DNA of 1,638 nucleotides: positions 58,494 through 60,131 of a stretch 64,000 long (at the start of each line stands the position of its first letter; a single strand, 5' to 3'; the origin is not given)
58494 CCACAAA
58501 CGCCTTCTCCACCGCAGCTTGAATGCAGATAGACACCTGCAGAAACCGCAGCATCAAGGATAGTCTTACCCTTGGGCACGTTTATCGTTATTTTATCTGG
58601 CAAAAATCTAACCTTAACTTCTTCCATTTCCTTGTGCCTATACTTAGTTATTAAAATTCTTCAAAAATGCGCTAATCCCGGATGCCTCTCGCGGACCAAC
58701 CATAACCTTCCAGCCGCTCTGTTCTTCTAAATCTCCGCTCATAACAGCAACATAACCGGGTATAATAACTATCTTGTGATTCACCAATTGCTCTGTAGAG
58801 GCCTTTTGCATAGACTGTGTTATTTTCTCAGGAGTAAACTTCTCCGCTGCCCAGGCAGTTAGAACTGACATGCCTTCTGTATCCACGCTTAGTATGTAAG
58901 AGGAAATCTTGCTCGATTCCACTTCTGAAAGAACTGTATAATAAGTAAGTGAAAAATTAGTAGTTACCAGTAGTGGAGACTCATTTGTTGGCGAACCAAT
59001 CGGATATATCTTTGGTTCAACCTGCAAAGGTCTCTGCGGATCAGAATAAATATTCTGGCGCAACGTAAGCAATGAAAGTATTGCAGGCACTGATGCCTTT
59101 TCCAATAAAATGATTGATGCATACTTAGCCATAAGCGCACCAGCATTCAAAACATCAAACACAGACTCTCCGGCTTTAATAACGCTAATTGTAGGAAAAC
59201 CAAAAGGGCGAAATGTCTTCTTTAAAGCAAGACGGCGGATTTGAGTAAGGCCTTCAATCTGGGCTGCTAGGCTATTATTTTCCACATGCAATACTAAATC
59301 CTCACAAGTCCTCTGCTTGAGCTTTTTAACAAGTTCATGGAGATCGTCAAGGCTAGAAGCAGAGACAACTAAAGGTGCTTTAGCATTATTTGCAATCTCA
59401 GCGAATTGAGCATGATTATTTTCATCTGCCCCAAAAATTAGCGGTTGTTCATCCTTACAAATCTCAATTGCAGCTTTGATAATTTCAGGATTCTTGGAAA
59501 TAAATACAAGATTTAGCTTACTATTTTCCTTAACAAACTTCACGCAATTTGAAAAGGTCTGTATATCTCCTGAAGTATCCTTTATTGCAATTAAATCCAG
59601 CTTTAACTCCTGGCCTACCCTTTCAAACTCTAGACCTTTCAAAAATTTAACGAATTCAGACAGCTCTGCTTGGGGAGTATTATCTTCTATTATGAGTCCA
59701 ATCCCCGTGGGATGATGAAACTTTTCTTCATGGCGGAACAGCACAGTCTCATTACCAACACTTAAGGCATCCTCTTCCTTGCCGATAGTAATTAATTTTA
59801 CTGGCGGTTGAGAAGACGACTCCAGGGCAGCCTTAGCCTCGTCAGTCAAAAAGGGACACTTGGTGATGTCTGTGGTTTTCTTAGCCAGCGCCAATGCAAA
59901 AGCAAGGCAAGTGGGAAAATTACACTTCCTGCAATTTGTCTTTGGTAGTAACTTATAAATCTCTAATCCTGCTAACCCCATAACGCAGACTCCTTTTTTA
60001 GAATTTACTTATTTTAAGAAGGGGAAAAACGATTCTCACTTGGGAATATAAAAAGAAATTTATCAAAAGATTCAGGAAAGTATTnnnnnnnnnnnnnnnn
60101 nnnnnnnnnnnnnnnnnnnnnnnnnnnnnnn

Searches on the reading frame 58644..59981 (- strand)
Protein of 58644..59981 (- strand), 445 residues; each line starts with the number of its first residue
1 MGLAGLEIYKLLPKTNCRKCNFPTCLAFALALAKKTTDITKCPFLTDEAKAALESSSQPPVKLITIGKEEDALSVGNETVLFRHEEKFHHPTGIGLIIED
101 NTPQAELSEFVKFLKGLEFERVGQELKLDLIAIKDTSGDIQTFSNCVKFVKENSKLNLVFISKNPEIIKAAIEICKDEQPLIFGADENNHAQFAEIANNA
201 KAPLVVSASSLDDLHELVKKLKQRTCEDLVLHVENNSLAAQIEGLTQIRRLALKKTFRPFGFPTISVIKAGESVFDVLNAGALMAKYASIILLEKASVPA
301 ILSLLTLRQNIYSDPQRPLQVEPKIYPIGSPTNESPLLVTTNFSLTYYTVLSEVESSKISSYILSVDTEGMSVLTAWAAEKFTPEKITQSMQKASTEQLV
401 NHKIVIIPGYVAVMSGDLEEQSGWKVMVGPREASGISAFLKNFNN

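Call 16: find_encoding_contigs(protein=window:58644-59981:-, flank=10000, max_places=2)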
Protein window:58644-59981:- (445 aa): 3 contigs read that carry it; 1 place shown.
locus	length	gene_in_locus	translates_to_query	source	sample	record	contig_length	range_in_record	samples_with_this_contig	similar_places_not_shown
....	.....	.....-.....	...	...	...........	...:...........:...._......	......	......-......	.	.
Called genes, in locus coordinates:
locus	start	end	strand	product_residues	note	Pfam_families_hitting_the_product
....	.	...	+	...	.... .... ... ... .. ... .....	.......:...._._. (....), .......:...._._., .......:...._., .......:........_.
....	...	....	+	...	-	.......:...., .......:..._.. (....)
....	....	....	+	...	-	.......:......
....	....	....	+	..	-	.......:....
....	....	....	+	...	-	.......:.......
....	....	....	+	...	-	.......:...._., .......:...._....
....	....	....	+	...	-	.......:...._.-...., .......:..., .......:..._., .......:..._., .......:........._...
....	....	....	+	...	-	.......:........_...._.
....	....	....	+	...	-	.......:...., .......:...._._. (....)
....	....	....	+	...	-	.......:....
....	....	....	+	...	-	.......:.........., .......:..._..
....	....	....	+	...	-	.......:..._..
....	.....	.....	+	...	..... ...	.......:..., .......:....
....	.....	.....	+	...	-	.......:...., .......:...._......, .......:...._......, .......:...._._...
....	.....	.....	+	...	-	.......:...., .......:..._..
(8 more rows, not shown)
